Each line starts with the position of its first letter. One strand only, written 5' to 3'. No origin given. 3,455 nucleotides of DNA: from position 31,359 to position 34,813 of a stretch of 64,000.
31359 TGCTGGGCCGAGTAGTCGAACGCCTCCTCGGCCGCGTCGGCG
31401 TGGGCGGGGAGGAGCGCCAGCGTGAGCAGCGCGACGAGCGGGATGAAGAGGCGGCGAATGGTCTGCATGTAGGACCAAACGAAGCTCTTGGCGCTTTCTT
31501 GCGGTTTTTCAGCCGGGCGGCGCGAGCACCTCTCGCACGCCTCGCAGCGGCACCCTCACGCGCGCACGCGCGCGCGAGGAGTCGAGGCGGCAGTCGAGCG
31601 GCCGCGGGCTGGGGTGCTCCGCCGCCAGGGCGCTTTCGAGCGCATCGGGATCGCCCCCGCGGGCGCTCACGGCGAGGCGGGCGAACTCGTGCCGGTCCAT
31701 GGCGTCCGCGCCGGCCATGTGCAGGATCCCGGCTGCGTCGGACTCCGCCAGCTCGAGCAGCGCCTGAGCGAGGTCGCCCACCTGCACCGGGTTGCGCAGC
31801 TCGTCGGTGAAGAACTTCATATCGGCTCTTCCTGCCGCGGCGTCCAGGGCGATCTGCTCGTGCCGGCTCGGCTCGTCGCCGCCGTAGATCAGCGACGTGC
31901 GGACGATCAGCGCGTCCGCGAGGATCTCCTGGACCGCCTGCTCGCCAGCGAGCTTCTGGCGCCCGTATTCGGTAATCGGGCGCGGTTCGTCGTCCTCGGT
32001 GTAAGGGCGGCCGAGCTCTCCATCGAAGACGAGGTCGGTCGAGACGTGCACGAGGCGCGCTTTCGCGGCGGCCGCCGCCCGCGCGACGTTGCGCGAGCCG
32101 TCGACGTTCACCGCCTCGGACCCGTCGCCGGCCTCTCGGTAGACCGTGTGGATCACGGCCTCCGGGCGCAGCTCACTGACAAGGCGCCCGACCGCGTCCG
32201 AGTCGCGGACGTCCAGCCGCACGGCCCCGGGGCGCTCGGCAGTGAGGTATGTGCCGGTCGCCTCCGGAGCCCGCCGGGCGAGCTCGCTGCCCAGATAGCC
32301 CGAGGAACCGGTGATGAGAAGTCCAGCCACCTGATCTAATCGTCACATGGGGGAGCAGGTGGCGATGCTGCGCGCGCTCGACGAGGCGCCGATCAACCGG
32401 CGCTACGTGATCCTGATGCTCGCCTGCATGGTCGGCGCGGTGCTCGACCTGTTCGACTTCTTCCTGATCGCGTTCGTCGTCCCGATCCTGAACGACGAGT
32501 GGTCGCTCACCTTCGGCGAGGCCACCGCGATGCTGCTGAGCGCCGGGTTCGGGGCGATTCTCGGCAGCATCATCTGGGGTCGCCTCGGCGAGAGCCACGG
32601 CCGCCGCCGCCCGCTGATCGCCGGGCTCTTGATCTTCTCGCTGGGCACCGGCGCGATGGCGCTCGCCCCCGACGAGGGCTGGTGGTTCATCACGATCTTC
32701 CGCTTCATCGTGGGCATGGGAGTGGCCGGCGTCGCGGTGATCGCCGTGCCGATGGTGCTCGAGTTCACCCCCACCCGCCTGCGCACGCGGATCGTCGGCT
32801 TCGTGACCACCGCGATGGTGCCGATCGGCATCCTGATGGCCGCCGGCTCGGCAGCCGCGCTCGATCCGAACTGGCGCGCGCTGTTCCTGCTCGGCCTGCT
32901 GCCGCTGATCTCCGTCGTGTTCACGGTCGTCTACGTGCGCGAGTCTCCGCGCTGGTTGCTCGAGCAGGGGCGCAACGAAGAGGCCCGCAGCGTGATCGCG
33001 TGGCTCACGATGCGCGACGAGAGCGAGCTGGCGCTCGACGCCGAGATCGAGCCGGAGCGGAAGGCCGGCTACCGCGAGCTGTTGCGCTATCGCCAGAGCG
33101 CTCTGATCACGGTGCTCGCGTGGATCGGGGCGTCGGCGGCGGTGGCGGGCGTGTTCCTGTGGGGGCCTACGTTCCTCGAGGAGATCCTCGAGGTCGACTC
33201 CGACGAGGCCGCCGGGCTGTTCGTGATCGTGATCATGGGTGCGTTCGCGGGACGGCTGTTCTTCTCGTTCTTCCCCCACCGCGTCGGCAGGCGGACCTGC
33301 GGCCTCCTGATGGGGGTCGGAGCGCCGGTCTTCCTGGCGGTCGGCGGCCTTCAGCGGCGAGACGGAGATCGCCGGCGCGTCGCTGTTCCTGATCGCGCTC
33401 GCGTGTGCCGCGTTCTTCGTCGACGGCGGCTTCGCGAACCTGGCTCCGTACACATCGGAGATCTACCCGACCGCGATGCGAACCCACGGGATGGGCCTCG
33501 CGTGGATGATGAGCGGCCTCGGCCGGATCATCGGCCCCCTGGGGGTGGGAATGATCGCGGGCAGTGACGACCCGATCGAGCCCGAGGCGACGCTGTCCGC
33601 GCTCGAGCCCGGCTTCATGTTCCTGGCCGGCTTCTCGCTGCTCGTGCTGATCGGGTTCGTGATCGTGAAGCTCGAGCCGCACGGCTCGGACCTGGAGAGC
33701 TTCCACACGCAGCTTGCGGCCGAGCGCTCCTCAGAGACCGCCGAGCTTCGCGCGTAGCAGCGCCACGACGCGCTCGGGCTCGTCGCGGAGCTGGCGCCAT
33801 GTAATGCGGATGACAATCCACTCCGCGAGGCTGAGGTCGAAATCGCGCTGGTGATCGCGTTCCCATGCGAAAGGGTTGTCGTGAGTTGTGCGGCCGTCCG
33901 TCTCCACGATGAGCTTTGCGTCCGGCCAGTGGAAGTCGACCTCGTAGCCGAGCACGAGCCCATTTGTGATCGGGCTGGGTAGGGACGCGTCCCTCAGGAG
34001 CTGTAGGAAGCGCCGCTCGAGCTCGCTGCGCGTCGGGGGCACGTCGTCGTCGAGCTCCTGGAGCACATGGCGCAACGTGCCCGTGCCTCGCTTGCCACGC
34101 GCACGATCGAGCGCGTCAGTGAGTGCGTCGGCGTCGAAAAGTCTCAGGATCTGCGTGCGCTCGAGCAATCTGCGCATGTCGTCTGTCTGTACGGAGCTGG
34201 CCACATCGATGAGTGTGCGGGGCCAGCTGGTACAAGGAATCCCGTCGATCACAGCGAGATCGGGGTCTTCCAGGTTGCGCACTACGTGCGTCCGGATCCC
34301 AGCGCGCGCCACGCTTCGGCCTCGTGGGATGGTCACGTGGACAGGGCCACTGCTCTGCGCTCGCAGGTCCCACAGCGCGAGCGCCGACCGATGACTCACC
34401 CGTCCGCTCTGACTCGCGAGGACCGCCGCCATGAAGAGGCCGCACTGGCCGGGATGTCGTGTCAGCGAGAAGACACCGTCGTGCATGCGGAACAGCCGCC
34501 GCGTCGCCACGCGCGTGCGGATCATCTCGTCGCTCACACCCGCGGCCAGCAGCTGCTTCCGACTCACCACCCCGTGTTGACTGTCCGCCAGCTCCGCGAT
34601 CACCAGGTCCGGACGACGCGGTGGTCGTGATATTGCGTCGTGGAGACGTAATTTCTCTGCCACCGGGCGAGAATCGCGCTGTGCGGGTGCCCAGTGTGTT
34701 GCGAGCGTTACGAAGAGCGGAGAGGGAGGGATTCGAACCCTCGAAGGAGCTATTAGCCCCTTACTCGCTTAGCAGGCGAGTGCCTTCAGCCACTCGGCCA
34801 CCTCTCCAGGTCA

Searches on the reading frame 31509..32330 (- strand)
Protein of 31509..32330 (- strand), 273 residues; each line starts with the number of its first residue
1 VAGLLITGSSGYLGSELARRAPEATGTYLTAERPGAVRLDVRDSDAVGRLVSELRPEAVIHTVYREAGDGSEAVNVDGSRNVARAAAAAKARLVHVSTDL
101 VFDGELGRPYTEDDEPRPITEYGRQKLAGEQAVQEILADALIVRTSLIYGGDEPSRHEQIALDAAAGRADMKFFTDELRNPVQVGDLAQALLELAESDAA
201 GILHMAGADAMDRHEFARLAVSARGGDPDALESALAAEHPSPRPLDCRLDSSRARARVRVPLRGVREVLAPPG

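Call 93: search_protein_families(library=pfam, proteins=[window:31509-32330:-], max_evalue=0.0001)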
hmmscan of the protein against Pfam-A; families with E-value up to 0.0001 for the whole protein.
window:31509-32330:- (273 aa): 4 families
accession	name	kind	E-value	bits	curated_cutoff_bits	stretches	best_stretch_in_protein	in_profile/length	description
PF04321.23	RmlD_sub_bind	-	2.5e-55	188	27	1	4-269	3-278/287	RmlD substrate binding domain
PF01370.27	Epimerase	-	1.5e-22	80.7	20.9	1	5-198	2-228/240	NAD dependent epimerase/dehydratase family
PF16363.11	GDP_Man_Dehyd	-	2.3e-07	31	27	1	37-145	57-176/332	GDP-mannose 4,6 dehydratase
PF07993.18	NAD_binding_4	-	2.9e-06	27.1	20.1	1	72-155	109-212/258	Male sterility protein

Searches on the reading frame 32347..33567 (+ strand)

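Call 93: search_protein_families(library=pfam, proteins=[window:32347-33567:+], max_evalue=0.0001)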
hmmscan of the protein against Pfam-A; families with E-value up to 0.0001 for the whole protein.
window:32347-33567:+ (406 aa): 3 families
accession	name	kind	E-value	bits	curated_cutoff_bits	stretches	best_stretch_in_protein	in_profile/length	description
PF00083.30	Sugar_tr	-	1.8e-36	126.4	22.3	1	60-332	49-333/452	Sugar (and other) transporter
PF07690.21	MFS_1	-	3.9e-31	108.7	33.4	1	28-326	2-278/347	Major Facilitator Superfamily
PF13347.12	MFS_2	-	1.6e-07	30.7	27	1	3-137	209-339/427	MFS/sugar transport protein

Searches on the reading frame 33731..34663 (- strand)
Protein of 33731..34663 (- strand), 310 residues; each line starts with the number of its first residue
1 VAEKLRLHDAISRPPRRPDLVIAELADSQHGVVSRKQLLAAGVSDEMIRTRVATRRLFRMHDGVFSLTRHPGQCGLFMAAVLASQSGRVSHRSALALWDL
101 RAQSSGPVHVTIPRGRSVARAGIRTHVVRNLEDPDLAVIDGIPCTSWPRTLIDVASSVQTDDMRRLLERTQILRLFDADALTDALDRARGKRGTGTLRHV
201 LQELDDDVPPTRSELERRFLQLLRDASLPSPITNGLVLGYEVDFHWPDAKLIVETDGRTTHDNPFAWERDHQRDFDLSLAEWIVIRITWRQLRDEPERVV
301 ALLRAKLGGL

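Call 93: search_protein_families(library=pfam, proteins=[window:33731-34663:-], max_evalue=0.0001)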
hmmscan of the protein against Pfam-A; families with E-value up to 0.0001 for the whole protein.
window:33731-34663:- (310 aa): 3 families
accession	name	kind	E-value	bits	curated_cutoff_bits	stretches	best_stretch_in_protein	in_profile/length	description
PF04480.18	DUF559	-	1.4e-07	31.8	20.6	1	236-304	40-105/109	Protein of unknown function (DUF559)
PF18741.7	MTES_1575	-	4.8e-07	30.2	38.2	1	237-307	22-96/96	REase_MTES_1575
PF13338.12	AbiEi_4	-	1.7e-06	28.5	25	1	22-61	3-42/49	Transcriptional regulator, AbiEi antitoxin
